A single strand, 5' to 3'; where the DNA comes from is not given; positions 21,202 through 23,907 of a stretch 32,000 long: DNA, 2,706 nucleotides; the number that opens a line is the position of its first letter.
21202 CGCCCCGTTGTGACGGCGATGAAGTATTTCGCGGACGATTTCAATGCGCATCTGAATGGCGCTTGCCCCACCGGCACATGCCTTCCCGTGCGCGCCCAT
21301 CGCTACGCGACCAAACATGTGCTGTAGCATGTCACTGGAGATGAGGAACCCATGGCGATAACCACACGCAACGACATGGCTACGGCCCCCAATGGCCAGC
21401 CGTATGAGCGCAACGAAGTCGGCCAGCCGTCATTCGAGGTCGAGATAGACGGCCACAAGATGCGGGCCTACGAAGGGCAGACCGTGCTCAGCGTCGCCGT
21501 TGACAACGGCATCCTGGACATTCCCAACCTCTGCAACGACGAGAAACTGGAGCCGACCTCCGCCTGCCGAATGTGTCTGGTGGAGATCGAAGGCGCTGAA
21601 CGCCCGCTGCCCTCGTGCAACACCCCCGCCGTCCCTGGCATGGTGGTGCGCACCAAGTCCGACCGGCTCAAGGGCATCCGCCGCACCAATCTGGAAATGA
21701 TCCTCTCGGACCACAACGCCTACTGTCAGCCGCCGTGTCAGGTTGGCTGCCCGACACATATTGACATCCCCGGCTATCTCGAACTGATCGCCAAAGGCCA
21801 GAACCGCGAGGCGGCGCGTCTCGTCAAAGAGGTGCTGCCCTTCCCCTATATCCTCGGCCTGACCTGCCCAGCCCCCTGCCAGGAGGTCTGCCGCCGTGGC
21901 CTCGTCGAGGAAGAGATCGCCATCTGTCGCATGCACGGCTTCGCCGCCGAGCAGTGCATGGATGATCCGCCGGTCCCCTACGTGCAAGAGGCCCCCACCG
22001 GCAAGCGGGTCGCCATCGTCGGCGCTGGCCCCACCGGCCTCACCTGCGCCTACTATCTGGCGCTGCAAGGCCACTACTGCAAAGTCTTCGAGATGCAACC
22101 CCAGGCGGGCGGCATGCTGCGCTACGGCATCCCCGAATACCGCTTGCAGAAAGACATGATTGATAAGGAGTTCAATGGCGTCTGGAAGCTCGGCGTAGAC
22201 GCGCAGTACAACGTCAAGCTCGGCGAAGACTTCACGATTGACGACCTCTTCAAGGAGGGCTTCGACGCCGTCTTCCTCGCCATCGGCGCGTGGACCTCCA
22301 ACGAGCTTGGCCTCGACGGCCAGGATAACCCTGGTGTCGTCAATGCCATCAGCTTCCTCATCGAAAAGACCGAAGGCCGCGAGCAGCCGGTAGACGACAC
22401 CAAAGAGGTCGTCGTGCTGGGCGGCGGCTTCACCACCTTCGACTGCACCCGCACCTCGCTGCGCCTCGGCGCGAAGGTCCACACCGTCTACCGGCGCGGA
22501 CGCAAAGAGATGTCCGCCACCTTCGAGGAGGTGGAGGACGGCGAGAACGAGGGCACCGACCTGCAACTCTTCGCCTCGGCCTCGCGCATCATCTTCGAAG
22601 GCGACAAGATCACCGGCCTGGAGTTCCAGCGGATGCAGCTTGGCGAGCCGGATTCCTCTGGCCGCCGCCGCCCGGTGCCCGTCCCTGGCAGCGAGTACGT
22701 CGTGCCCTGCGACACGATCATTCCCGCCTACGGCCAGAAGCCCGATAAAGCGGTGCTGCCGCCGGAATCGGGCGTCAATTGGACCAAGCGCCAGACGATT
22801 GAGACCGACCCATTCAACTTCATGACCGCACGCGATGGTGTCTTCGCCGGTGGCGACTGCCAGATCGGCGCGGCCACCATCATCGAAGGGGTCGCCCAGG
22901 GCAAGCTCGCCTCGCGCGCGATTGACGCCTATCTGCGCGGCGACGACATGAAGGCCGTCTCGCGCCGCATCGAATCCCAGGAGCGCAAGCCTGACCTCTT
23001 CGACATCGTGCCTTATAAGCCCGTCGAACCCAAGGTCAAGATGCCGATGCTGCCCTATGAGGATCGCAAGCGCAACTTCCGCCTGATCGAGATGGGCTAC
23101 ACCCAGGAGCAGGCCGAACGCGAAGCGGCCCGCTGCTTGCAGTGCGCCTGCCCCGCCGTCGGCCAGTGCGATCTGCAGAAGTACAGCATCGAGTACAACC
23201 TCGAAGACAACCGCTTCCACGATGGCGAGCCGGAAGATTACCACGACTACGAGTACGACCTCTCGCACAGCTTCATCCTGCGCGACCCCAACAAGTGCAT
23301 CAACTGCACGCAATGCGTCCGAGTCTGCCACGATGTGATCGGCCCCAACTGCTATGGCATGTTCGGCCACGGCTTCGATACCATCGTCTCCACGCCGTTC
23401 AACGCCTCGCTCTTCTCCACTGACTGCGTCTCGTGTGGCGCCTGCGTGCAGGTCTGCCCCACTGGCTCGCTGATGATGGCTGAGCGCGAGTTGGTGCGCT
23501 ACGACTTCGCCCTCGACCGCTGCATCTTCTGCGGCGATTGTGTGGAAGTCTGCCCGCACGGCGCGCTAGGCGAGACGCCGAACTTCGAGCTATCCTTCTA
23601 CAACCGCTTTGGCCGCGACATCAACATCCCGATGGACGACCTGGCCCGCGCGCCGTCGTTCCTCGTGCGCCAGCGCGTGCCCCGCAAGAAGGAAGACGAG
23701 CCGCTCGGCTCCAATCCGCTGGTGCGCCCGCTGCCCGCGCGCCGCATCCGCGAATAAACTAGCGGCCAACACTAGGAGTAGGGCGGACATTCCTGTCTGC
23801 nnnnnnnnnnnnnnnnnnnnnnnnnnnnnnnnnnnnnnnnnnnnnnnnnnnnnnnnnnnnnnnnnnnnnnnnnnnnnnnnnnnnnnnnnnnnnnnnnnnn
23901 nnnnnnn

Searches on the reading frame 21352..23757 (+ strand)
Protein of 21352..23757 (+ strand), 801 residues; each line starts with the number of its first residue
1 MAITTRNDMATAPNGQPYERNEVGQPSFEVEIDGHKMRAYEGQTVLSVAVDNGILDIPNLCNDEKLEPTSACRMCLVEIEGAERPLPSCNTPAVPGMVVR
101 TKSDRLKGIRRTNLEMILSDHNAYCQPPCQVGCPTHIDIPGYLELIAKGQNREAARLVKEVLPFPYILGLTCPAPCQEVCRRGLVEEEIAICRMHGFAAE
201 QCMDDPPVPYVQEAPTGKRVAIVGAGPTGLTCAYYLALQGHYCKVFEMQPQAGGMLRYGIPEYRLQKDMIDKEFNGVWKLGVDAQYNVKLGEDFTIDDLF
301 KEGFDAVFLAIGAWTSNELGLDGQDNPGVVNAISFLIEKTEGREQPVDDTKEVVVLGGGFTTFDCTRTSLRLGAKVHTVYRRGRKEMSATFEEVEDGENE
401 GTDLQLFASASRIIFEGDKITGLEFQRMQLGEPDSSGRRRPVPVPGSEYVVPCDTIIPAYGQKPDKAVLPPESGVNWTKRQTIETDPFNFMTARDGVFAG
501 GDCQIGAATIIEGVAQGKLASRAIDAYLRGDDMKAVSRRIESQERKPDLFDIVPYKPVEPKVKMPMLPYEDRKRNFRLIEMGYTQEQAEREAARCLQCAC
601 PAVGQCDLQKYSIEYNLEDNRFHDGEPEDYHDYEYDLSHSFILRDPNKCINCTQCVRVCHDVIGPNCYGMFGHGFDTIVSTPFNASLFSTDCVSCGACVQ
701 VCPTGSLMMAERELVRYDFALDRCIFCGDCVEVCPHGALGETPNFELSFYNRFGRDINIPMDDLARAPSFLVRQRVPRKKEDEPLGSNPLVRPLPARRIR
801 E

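Call 14: search_protein_families(library=pfam, proteins=[window:21352-23757:+], max_evalue=0.01)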
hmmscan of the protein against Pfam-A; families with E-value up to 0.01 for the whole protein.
window:21352-23757:+ (801 aa): 24 families
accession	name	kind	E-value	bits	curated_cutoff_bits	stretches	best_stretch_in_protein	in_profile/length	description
PF07992.20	Pyr_redox_2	-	1e-24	87.9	26.1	1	219-515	2-289/291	Pyridine nucleotide-disulphide oxidoreductase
PF13510.11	Fer2_4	-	1.5e-19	70.3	22.8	1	28-103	4-81/82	2Fe-2S iron-sulfur cluster binding domain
PF14691.11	Fer4_20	-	1.8e-17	63.6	25.8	2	124-203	26-109/113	Dihydroprymidine dehydrogenase domain II, 4Fe-4S cluster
PF12838.12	Fer4_7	-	1.7e-12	48.1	27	1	692-738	2-52/52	4Fe-4S dicluster domain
PF00037.32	Fer4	-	5.2e-12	45.5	21.1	3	722-739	6-23/24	4Fe-4S binding domain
PF13187.11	Fer4_9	-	2.1e-11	44.1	27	2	691-738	1-51/52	4Fe-4S dicluster domain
PF13237.11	Fer4_10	-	5.3e-10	39.5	25.5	2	690-735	7-53/53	4Fe-4S dicluster domain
PF13450.12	NAD_binding_8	-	5.5e-09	36.6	21.9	1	222-257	1-36/68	NAD(P)-binding Rossmann-like domain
PF01266.30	DAO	-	1.4e-07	31.8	27.9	1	219-254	1-37/353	FAD dependent oxidoreductase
PF22117.2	Fer4_Nqo3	-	2e-07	31.5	27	1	642-707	4-66/67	NADH-quinone oxidoreductase subunit 3, ferredoxin-like domain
PF14697.11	Fer4_21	-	6e-07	29.9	35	2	689-736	5-53/59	4Fe-4S dicluster domain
PF13484.11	Fer4_16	-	6.6e-07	30.5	30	2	692-710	2-20/66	4Fe-4S double cluster binding domain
PF12837.12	Fer4_6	-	3.1e-06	27.3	25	2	722-739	7-24/24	4Fe-4S binding domain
PF00070.33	Pyr_redox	-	7.6e-06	26.8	22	0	219-252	1-34/82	Pyridine nucleotide-disulphide oxidoreductase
PF12797.12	Fer4_2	-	0.00022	21.4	24.5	2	642-660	3-21/22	4Fe-4S binding domain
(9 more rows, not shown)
